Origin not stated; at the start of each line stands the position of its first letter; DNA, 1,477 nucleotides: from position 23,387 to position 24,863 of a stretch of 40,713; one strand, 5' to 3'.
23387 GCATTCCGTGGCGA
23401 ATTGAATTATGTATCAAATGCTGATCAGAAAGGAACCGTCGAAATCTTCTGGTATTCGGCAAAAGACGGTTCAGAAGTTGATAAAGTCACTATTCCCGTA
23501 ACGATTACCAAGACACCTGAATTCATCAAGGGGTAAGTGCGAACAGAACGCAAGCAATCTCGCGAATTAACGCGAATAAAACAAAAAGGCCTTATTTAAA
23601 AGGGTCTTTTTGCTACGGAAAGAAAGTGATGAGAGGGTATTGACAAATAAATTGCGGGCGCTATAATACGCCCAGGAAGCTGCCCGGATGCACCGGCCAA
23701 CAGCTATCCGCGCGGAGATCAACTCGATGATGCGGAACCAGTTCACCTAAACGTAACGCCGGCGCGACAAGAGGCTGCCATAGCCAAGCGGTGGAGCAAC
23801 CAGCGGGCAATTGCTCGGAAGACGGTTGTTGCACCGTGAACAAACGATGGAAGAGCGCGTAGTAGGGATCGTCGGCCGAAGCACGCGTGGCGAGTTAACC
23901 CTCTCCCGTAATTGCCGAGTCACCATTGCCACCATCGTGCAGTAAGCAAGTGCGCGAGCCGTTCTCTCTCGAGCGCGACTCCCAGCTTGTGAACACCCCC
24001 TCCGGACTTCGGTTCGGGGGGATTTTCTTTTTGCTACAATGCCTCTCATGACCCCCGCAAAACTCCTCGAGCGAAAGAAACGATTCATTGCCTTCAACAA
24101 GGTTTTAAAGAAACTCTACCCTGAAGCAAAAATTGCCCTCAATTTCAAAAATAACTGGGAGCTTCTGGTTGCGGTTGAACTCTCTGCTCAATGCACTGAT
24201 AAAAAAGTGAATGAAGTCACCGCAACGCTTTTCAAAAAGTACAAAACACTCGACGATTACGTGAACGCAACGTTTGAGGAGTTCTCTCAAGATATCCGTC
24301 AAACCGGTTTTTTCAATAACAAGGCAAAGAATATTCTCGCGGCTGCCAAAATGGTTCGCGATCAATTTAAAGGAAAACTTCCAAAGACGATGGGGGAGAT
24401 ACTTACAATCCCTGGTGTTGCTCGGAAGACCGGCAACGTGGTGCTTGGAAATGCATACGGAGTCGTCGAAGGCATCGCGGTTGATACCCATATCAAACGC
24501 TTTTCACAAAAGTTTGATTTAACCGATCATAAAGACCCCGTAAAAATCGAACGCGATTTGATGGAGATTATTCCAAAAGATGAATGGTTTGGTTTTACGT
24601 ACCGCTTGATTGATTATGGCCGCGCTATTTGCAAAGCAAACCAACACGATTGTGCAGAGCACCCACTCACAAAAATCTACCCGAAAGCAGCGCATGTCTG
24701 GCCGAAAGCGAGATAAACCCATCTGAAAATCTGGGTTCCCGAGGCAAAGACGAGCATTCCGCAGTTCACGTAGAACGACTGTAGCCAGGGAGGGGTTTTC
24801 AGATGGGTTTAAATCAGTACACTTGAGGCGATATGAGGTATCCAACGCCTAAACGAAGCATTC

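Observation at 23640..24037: Orphan ~360-nt structured RNA gene with the best promoter in the window and no recognisable RNA family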

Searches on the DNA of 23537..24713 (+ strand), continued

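Call 85: search_with_rna_model(model_id=R1, sources=[window, L003, L004, L005, L006, L007, L008, L009, L010, L011, L012, L013, L014, L015, L016, L017, L018, L019, L020, L021, L022, L023, L024, L025, L026, L027, L028, L029, L030, L031, L032, L033, L034, L035, L036, L037, L038, L039, L040, L041, L042, L043, L044, L045, L046, L047, L048, L049, L050, L051, L052, L053, L054, L055, L056, L057, L058, L059, L060, L061, L062, L063, L064, L065, L066, L067, L068, L069, L070, L071, L072, L073, L074, L075, L076, L077, L078, L079, L080, L081, L082, L083, L084, L085, L086, L087, L088, L089, L090, L091, L098, L099, L100, L101, L102, L103], max_evalue=1)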
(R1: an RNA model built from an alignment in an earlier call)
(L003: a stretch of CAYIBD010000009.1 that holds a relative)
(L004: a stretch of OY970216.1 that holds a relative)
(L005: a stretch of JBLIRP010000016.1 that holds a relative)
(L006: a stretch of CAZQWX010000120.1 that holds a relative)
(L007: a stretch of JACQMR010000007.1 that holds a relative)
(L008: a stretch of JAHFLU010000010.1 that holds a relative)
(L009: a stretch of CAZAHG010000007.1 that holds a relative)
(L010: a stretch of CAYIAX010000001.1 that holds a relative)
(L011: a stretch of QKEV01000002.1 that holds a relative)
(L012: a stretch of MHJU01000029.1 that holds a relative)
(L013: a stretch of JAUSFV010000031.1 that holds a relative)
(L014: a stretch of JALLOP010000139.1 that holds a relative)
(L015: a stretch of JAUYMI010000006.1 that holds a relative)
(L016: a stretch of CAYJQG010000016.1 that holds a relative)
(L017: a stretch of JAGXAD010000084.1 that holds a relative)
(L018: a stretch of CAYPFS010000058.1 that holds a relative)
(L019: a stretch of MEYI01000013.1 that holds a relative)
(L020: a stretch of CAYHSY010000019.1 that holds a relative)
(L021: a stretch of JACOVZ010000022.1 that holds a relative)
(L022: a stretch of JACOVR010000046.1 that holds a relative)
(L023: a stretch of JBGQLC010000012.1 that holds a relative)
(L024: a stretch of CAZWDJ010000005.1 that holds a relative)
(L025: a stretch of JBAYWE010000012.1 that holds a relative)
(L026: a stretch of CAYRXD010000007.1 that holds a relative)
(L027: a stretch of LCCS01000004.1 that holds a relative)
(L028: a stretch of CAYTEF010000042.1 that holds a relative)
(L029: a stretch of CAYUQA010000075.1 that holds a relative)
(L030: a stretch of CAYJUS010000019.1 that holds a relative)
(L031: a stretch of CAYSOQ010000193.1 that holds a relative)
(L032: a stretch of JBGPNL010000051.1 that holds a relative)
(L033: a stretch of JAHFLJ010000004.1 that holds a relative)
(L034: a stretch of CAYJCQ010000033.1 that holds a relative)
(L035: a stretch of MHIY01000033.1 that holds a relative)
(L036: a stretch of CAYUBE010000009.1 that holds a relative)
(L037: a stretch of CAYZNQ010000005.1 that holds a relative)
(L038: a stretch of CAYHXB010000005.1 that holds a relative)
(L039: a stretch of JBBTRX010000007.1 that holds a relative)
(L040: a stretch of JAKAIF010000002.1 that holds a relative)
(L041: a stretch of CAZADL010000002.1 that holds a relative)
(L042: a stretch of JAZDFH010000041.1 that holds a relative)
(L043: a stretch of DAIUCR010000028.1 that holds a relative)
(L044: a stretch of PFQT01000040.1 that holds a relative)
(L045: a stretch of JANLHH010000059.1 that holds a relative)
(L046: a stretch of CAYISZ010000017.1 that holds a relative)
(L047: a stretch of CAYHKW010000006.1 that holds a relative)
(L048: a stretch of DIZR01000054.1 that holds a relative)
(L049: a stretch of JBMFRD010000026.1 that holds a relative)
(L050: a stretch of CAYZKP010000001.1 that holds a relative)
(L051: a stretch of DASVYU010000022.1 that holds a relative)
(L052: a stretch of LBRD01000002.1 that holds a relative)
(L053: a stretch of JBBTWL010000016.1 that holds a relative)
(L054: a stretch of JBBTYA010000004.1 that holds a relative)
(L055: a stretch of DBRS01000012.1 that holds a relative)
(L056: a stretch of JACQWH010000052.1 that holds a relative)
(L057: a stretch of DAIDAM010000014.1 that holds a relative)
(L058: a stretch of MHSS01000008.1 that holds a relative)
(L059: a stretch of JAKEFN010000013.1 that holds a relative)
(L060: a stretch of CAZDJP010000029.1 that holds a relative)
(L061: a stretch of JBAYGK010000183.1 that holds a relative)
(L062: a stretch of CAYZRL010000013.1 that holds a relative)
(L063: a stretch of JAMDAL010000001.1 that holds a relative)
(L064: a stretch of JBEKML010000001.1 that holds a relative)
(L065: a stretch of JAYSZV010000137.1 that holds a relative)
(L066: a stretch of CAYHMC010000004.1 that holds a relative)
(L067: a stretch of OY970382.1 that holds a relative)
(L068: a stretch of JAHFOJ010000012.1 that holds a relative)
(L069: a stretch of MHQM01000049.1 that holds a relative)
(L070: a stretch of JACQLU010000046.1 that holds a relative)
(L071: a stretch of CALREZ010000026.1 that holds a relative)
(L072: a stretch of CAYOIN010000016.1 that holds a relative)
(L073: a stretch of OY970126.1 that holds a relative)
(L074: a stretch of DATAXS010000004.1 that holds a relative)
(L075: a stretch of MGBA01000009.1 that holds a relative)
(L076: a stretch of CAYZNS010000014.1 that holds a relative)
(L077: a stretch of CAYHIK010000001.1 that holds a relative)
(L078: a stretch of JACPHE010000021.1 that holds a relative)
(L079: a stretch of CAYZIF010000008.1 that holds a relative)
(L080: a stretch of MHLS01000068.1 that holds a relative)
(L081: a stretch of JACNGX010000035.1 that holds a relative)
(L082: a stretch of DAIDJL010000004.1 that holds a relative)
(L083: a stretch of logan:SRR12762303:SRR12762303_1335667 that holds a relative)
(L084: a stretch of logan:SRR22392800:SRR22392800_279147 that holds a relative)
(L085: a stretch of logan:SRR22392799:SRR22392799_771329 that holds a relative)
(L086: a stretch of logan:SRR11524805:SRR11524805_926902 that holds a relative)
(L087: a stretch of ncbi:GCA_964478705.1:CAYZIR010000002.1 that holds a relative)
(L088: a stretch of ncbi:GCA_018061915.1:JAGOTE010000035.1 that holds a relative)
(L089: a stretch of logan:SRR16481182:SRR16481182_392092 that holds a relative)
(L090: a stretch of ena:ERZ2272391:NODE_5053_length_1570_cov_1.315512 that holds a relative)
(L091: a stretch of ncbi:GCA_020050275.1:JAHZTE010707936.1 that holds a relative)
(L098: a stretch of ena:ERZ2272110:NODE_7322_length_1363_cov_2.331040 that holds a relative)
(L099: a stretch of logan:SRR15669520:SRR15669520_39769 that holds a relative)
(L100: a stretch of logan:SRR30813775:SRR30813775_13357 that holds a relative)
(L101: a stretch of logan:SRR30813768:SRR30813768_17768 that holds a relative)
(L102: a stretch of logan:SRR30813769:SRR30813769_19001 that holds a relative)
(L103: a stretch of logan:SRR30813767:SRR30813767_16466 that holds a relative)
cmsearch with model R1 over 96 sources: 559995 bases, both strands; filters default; matches with E-value up to 1: 6.
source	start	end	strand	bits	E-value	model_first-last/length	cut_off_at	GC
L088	1310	1425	+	145.4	5.8e-38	1-121/121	no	0.57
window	23674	23792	+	144.6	9.6e-38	1-121/121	no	0.61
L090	290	408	+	144.6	9.6e-38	1-121/121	no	0.61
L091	150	268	+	144.6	9.6e-38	1-121/121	no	0.61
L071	5218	5304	+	12.4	0.35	1-121/121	no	0.44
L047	2656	2679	-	11.5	0.65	7-30/121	no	0.54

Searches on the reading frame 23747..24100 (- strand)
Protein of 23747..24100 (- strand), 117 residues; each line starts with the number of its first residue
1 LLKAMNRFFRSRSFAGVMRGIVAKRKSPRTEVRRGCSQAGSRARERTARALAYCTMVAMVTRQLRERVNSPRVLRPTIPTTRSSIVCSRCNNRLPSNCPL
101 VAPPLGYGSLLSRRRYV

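Call 29: search_protein_families(library=pfam, proteins=[window:23747-24100:-], max_evalue=1)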
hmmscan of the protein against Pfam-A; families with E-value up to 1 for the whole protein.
window:23747-24100:- (117 aa): 1 family
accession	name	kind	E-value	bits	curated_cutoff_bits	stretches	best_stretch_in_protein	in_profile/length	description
PF18439.7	zf_UBZ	-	0.36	11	25.6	1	84-96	2-14/32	Ubiquitin-Binding Zinc Finger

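Call 35: find_homologous_proteins(query=window:23750-24100:-, max_evalue=0.001)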
Query window:23750-24100:-: 7 candidates shared short words with the query, none scored E <= 0.001.

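Call 75: search_protein_representatives(protein=window:23750-24100:-)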
Query: 117 residues. Proteins with E-value up to 0.001 (for the whole library): 0; up to 1e-10: 0; up to 1e-30: 0. The best 0 are listed.
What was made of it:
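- The antisense ORF has no homologue among 5.8 billion or 1.84 billion proteins (calls 35, 75). There is no homologue in two exhaustive protein searches (calls 35, 75) and no Pfam hit (call 29).
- Tried and rejected: The antisense ORF has no homologue as a real or spuriously called protein (calls 35, 75).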
